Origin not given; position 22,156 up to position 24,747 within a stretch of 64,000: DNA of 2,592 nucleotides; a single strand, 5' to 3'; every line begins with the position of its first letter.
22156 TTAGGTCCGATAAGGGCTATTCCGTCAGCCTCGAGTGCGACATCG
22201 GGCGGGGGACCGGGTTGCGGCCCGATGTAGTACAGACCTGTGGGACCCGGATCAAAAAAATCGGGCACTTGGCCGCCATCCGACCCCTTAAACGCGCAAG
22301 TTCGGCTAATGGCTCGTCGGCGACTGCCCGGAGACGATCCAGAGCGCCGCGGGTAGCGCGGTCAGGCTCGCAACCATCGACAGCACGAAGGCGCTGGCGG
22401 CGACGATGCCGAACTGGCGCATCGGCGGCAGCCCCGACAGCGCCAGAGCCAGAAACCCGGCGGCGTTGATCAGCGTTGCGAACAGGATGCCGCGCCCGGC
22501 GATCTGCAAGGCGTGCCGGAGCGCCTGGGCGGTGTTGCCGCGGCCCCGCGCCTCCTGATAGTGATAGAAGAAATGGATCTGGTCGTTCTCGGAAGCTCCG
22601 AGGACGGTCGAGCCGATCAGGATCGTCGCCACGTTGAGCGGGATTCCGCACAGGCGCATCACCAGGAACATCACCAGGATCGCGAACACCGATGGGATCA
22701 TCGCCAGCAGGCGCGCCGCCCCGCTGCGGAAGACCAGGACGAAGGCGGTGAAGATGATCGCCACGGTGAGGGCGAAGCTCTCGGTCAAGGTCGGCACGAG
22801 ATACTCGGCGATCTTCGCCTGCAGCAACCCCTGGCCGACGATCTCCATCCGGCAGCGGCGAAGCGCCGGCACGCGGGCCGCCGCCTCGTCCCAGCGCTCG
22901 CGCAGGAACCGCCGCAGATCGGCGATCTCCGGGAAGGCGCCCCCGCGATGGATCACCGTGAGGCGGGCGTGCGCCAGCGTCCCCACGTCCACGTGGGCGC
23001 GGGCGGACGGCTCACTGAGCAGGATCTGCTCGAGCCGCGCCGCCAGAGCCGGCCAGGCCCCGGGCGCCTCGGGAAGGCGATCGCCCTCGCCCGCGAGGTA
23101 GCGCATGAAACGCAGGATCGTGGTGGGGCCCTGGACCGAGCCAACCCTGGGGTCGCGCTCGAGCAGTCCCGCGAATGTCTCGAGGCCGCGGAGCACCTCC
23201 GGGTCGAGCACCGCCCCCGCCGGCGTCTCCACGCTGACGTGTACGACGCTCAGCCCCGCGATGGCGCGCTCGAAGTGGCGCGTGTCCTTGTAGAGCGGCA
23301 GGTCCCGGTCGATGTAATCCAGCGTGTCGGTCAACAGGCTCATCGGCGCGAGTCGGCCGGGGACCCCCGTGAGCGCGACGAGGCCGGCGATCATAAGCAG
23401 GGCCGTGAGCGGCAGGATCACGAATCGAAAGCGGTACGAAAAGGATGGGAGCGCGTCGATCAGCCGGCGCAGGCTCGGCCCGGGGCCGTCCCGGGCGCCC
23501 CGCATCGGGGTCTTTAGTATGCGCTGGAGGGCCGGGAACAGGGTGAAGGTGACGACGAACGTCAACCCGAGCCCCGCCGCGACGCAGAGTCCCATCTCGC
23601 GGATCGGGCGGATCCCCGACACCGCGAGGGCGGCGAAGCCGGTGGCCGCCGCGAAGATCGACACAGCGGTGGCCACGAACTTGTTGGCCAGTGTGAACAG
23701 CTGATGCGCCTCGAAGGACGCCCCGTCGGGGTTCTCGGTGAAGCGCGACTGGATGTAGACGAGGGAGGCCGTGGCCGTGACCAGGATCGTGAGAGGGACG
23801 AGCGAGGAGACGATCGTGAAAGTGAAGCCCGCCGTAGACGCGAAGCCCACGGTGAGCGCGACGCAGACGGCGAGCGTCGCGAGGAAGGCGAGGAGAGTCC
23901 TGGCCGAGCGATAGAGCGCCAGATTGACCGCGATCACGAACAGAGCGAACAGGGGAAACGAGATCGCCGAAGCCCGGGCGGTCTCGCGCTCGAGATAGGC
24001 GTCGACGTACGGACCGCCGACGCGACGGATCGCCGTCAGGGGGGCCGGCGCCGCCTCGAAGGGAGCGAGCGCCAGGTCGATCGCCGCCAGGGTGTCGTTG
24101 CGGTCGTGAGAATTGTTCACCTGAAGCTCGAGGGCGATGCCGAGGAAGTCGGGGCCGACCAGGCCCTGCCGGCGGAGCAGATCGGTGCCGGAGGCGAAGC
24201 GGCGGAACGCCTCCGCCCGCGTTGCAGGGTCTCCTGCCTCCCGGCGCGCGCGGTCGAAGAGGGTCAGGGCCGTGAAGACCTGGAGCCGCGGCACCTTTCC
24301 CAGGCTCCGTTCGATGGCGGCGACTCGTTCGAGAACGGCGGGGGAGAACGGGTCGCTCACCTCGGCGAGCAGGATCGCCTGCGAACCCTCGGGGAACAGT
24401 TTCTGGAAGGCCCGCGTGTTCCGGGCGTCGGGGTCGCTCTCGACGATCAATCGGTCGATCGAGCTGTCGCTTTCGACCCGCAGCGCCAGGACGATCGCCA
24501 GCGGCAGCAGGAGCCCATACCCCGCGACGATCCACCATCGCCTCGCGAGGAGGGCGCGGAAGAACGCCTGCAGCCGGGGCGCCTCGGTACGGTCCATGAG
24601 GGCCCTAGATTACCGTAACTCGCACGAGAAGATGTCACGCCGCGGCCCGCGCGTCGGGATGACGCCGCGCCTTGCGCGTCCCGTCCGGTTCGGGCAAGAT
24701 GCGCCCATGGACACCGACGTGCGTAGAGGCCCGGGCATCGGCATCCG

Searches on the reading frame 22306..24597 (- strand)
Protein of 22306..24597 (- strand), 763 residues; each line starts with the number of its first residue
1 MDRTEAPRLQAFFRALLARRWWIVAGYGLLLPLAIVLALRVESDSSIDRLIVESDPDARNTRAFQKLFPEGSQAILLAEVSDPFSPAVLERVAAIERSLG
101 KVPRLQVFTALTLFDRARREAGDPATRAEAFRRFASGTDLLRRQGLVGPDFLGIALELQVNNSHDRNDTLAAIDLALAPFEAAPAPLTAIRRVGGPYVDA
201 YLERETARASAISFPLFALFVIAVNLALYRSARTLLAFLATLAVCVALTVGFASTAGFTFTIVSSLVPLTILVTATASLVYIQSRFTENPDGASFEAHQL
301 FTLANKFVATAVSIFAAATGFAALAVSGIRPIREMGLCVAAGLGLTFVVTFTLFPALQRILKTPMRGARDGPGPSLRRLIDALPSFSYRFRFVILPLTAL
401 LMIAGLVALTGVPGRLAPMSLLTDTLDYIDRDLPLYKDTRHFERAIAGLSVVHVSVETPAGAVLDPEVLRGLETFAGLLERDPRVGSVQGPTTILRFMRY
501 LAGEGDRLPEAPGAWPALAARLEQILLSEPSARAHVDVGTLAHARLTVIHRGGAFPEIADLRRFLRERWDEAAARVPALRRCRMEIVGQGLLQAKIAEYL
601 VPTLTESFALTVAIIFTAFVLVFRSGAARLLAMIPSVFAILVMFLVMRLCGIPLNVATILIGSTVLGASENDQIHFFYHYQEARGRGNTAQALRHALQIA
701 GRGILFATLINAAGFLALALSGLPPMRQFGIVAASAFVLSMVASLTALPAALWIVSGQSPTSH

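Call 24: search_protein_families(library=pfam, proteins=[window:22306-24597:-], max_evalue=0.001)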
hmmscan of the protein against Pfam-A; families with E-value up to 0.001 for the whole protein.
window:22306-24597:- (763 aa): 1 family
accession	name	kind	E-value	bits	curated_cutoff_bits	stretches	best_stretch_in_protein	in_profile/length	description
PF03176.21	MMPL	-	2.8e-20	73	20.5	2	568-756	109-303/333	MMPL family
